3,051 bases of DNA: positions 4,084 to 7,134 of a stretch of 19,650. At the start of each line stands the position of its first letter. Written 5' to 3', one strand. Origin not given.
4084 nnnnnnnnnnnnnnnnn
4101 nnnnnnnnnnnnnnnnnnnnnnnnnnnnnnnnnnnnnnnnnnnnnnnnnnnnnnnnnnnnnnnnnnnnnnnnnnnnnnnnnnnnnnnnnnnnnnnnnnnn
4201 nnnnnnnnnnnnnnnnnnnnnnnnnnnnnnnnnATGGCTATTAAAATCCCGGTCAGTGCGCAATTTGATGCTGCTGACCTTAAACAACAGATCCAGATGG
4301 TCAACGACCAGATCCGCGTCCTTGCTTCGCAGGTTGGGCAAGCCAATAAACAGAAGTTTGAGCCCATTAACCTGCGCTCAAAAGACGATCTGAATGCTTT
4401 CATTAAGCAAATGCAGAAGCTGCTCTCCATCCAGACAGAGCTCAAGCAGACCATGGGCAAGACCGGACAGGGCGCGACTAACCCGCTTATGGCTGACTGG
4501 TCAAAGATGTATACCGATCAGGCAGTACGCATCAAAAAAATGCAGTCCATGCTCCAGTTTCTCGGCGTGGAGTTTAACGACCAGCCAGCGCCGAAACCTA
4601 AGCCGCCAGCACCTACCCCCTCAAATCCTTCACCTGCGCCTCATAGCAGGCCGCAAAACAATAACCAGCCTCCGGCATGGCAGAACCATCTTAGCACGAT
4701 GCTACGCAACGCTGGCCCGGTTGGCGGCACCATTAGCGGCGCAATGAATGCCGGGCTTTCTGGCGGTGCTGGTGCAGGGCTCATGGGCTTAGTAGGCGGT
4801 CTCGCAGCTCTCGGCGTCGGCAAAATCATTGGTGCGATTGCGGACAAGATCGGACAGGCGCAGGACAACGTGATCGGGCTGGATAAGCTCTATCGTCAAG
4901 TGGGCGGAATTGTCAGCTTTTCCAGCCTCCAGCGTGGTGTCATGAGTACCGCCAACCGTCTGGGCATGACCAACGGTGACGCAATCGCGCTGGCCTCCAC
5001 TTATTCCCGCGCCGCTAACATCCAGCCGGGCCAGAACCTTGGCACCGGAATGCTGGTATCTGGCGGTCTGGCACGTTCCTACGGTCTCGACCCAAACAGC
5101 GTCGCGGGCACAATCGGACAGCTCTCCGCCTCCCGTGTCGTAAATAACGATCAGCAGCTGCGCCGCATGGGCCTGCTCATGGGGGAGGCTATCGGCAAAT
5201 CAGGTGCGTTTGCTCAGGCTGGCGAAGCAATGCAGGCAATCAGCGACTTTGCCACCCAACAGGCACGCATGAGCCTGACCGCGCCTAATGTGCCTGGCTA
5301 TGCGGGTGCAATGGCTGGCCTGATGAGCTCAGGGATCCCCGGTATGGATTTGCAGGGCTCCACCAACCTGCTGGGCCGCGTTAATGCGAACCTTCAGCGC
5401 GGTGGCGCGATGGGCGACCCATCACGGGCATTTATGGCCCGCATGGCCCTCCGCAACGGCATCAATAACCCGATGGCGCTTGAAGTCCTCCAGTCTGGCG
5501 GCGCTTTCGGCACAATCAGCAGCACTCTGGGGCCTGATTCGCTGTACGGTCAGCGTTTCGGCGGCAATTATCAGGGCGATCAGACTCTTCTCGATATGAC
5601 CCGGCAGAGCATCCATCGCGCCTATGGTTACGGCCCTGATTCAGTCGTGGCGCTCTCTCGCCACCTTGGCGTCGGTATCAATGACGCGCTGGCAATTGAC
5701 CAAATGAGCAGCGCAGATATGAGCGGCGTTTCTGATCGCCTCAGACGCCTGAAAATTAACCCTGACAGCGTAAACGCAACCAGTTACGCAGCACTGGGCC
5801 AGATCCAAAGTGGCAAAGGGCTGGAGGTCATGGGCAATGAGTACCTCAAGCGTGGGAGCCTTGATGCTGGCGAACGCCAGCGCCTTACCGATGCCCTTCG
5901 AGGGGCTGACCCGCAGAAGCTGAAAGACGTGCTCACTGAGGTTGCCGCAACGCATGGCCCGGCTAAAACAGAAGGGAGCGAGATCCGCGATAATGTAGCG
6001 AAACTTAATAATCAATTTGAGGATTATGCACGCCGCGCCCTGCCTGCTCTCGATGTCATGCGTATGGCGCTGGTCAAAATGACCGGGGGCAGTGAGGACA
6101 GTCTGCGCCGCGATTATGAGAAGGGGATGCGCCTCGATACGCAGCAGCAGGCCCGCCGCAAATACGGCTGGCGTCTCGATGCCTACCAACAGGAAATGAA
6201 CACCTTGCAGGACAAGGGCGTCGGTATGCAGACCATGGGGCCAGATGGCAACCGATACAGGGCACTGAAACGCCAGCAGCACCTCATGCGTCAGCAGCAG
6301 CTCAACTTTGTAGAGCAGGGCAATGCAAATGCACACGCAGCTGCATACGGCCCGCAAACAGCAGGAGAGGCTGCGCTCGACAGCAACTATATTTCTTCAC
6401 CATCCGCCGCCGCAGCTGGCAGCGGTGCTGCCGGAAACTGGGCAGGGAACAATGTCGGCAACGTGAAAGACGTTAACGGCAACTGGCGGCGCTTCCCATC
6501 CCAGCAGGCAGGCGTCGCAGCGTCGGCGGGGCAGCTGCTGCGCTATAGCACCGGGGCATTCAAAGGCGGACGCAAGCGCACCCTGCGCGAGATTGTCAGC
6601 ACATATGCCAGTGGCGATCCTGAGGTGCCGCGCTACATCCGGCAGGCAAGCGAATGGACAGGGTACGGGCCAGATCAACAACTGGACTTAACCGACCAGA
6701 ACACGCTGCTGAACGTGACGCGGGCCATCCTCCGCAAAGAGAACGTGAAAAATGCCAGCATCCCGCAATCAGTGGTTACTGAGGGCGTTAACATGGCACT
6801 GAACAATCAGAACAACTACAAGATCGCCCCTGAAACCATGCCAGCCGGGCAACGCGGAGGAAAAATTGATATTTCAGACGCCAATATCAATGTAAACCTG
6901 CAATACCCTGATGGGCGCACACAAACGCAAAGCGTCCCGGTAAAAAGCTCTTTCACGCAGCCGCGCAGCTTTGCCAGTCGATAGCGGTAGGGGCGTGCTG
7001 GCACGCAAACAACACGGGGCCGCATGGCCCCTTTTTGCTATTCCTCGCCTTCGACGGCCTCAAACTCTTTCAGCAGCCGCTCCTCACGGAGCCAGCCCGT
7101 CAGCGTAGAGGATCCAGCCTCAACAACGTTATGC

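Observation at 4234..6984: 916-aa coiled-coil / proline-rich / glycine-zipper protein of unknown function, partnered with the zinc-ribbon gene: candidate novel membrane-active system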

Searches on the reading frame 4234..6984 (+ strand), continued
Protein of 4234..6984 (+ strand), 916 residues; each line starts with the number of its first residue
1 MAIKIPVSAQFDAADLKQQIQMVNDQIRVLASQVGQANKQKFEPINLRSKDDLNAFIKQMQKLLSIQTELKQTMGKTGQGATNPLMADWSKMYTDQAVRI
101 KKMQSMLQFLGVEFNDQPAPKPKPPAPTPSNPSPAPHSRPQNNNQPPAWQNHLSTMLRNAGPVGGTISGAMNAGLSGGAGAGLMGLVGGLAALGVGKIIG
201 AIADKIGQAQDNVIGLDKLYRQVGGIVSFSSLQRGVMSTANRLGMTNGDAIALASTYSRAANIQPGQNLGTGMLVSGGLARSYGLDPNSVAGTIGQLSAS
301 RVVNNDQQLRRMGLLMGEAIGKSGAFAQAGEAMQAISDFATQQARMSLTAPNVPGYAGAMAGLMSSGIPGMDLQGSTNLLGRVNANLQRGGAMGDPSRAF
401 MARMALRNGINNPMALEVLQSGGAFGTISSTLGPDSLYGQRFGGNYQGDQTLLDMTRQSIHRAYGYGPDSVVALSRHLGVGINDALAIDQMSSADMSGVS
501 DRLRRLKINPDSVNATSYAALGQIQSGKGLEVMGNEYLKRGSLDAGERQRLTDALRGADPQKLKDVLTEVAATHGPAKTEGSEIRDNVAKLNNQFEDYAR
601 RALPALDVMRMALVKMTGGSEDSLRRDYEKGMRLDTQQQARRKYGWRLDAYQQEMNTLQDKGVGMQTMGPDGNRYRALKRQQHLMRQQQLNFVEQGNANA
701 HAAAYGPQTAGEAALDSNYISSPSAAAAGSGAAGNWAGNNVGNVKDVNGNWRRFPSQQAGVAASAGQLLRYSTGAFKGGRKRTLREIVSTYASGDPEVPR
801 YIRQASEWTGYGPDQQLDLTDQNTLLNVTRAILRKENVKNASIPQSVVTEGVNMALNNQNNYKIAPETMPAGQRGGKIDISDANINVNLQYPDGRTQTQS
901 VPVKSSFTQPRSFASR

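Call 88: search_protein_families(library=padloc, proteins=[window:4234-6984:+], max_evalue=0.01)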
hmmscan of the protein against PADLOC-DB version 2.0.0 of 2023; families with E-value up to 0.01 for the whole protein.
window:4234-6984:+ (916 aa): 0 families

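Call 91: find_related_loci(query=A1, collection=viral_contigs, flank=10000)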
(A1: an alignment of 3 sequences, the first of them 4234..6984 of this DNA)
Query A1 (916 aa) in viral_contigs; peptide patterns used: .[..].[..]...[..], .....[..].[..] (x = any residue, [..] = any of these).
33 stretches matched a pattern; 4 encode a relative of the query (tblastn E <= 1e-3); 4 distinct loci.
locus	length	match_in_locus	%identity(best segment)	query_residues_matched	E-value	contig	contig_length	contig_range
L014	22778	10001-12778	48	1-916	0e+0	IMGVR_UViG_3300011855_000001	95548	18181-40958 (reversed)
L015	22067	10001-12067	50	1-691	0e+0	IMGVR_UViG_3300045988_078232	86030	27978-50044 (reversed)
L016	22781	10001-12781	52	1-916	0e+0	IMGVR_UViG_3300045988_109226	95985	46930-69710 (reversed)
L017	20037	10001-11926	35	1-618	5e-95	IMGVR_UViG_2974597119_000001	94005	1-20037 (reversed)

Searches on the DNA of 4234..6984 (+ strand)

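Call 7: search_dna_similar(query=window:4234-6984:+, collection=plasmids, mode=near, max_rows=25)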
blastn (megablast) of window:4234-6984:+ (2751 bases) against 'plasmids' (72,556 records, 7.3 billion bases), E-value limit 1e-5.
Records with a match: 14; places in all: 16; records where one place covers at least 80% of the query: 12.
Best place of each record, by identity: 95-99% 5; 90-95% 4; 80-90% 5.
By first word of the organism name: Enterobacter 5; Citrobacter 3; Escherichia 2; Kosakonia 2; Klebsiella 1; Yersinia 1.
By predicted mobility (MOB-suite, as given by PLSDB): non-mobilizable 14.
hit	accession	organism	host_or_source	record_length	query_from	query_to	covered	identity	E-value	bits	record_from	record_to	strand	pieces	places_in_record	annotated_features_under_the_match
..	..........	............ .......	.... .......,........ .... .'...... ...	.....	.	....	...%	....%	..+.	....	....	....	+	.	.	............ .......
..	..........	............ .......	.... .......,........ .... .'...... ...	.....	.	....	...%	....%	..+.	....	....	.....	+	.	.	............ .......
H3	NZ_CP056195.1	Klebsiella pneumoniae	culture,Freshwater sample from ...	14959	1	2751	100%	97.2%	0e+0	4660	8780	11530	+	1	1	lytic transglycosylase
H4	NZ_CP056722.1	Enterobacter hormaechei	culture,Wastewater effluent sample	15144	1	2751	100%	96.9%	0e+0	4615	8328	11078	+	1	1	hypothetical protein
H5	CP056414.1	Escherichia coli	culture,Wastewater effluent sample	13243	1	2751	100%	96.3%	0e+0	4521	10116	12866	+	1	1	record has no annotation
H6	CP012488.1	Enterobacter sp. FY-07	cell culture,oilfield produced water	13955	1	2751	100%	94.6%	0e+0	4252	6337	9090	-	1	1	lytic transglycosylase catalytic | hypothetical protein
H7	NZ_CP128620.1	Enterobacter roggenkampii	Homo sapiens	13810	1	2751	100%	91.4%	0e+0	3762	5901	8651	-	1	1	lytic transglycosylase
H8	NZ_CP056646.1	Citrobacter freundii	culture,Freshwater sample from ...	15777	1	2751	100%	88.9%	0e+0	3382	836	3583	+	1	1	hypothetical protein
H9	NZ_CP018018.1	Kosakonia radicincitans DSM 16656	winter wheat,phyllosphere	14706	1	2751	100%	88.7%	0e+0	3354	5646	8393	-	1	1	lytic transglycosylase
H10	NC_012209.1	Yersinia enterocolitica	-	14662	1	2751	100%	87.9%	0e+0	3227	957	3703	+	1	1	hypothetical protein (x2)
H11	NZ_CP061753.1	Escherichia coli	Ovis aries,Isolate,finished sheep/lamb ...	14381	1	2375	86%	94.7%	0e+0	3688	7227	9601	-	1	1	lytic transglycosylase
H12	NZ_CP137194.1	Citrobacter freundii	Homo sapiens,urine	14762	1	2430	88%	88.6%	0e+0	2950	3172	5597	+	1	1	lytic transglycosylase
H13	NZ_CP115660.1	Kosakonia oryzendophytica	cell culture,oilfield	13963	958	2751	65%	94.3%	0e+0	2750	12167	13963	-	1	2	none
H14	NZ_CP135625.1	Citrobacter freundii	Homo sapiens,blood,blood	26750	1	2430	22%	86.2%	6e-99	657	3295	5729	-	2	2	lytic transglycosylase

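Call 55: search_dna_similar(query=window:4234-6984:+, collection=ecoli_genomes, mode=near, max_rows=30)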
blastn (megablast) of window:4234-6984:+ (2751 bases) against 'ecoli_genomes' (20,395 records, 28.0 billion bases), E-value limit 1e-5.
Records with a match: 1; places in all: 1; records where one place covers at least 80% of the query: 1.
Genomes with a match: 1 of 5426; with a place that covers at least 80% of the query: 1. Places per genome that has any: lowest 1, median 1, highest 1. On chromosomes: 0 places; on plasmids: 1.
Best place of each record, by identity: 90-95% 1.
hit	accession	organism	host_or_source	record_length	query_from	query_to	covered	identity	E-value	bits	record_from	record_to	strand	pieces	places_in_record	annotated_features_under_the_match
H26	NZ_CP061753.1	Escherichia coli O15:H12 strain 2273-PO3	Ovis aries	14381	1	2375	86%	94.7%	0e+0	3688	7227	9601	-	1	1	lytic transglycosylase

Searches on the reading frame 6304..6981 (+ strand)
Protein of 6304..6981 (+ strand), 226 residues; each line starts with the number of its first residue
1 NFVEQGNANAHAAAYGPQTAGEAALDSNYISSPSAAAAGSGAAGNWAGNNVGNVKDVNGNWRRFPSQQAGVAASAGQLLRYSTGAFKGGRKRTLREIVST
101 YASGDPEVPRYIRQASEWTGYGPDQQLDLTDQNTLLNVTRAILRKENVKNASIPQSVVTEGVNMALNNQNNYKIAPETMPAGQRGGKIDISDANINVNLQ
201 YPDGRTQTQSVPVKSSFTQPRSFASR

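Call 62: search_solved_structures(query=A3, max_evalue=1, show_alignments=2)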
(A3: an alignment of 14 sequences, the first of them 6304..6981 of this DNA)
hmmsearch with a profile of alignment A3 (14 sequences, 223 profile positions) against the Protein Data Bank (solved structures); distinct sequences matched with E-value up to 1: 2.
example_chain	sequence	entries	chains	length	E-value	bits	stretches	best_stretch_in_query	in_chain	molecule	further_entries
9vvp_L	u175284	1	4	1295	2.1e-42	148.8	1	35-175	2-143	Gp29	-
7q47_A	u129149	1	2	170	3.4e-30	108.9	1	35-145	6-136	Endolysin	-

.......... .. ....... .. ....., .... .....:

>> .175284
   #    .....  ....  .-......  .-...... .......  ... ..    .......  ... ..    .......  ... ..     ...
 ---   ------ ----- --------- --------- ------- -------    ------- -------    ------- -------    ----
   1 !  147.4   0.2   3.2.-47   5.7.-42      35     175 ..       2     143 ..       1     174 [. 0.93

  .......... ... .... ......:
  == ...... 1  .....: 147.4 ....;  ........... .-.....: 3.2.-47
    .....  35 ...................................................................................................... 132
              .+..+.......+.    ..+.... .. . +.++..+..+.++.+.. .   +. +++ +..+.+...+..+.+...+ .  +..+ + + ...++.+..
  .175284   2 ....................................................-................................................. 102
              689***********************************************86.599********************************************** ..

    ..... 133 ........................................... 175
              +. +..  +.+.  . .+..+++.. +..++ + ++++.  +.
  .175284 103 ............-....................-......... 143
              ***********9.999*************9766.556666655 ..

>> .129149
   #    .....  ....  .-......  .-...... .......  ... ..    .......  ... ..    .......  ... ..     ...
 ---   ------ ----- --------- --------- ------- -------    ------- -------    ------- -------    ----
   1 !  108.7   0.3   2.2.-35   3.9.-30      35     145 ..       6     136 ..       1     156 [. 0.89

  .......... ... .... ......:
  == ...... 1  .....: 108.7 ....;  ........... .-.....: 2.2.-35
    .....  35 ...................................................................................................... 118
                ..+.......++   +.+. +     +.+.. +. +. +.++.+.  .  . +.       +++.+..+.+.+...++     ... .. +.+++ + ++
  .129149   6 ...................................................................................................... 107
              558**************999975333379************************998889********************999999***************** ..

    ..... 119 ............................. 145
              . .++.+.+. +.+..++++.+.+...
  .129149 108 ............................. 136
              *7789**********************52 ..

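Call 66: predict_structure(alignment_id=A3)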
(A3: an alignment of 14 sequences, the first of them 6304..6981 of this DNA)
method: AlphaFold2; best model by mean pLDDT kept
length: 226 residues; sequences in the alignment: 14
mean_pLDDT: 70.2   pTM: 0.59
mean pLDDT of the five models: 70.2, 68.2, 67.5, 65.2, 60.0
residues with pLDDT >= 90: 74; 70-90: 53; 50-70: 25; < 50: 74
segments of 3 or more residues with pLDDT < 50: 1-45, 178-193, 214-226
pLDDT, mean of each block of 10 residues (from residue 1): 45 36 39 37 52 78 85 92 83 94 91 96 96 96 88 92 92 63 39 54 65 46 43
secondary structure, 60 per line:
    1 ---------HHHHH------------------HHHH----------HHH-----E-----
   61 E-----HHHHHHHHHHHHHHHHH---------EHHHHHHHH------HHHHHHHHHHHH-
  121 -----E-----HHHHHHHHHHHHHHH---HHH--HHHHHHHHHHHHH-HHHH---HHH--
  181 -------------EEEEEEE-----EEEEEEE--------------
elements in order: H10-14 H33-36 H67-83 H94-101 H108-119 H132-146 H155-167 H169-172 E194-200 E206-212

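Call 75: fold_search(model_id=the predicted structure, library=pdb)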
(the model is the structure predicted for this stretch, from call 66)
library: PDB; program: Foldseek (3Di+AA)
matches with E <= 10: 58; with E <= 0.001: 1
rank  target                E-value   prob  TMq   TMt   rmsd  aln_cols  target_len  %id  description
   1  7q47_B                1.1e-04  1.00  0.47  0.65   3.2       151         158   20  Endolysin from bacteriophage Enc34, catalytic domain (released 2021-11-17)
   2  4mki_B                9.1e-01  0.23  0.21  0.17   8.1       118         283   14  Cobalt transporter ATP-binding subunit (released 2013-10-30)
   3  7mvw                  2.5e+00  0.06  0.15  0.04   7.7        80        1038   14  Crystal structure of Chaetomium thermophilum Nup188 NTD (residues 1-1134) (released 2022-06-15)
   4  5kpj                  3.6e+00  0.09  0.17  0.04  10.0       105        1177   13  Mouse pgp methylated protein (released 2016-11-30)
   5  5itx_B                3.6e+00  0.08  0.20  0.18  16.3       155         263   14  Crystal Structure of Human NEIL1(P2G R242K) bound to duplex DNA containing Thymine Glycol (released 2016-07-06)
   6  6ifw_A                3.8e+00  0.25  0.23  0.20   4.0        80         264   15  crystal structure of chimeric construct of KsgA with loop 1 from erm (released 2019-01-30)
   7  2hkj                  3.8e+00  0.25  0.20  0.10   3.3        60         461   15  Topoisomerase VI-B bound to radicicol (released 2006-08-29)
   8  1juq_B                4.0e+00  0.03  0.13  0.17  11.1        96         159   12  GGA3 VHS domain complexed with C-terminal peptide from cation-dependent Mannose 6-phosphate receptor (released 2002-02-27)
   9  1z59                  4.4e+00  0.12  0.24  0.13  13.1       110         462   16  Topoisomerase VI-B, ADP-bound monomer form (released 2005-06-14)
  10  6ifs_A                4.7e+00  0.11  0.20  0.16   4.9        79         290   19  KsgA from Bacillus subtilis 168 (released 2019-01-30)
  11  3bqy                  4.7e+00  0.02  0.12  0.13  15.3       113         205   14  Crystal structure of a possible TetR family transcriptional regulator from Streptomyces coelicolor A3(2). (released 2008-01-15)
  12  7ege_A                4.7e+00  0.02  0.13  0.07  22.6       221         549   10  TFIID in canonical conformation (released 2021-05-12)
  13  3whm_B                4.9e+00  0.04  0.17  0.25  11.7       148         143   17  Structure of Hemoglobin Complex with 18-crown-6 (released 2014-10-15)
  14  5wa4_E                4.9e+00  0.03  0.15  0.12  12.9       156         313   11  Pyridine synthase, TbtD, from thiomuracin biosynthesis bound to an N-terminal leader peptide fragment (released 2017-11-22)
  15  6rxb_A                4.9e+00  0.02  0.12  0.14  14.7       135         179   10  Crystal structure of TetR-Q116A from Acinetobacter baumannii AYE in complex with minocycline (released 2020-07-15)
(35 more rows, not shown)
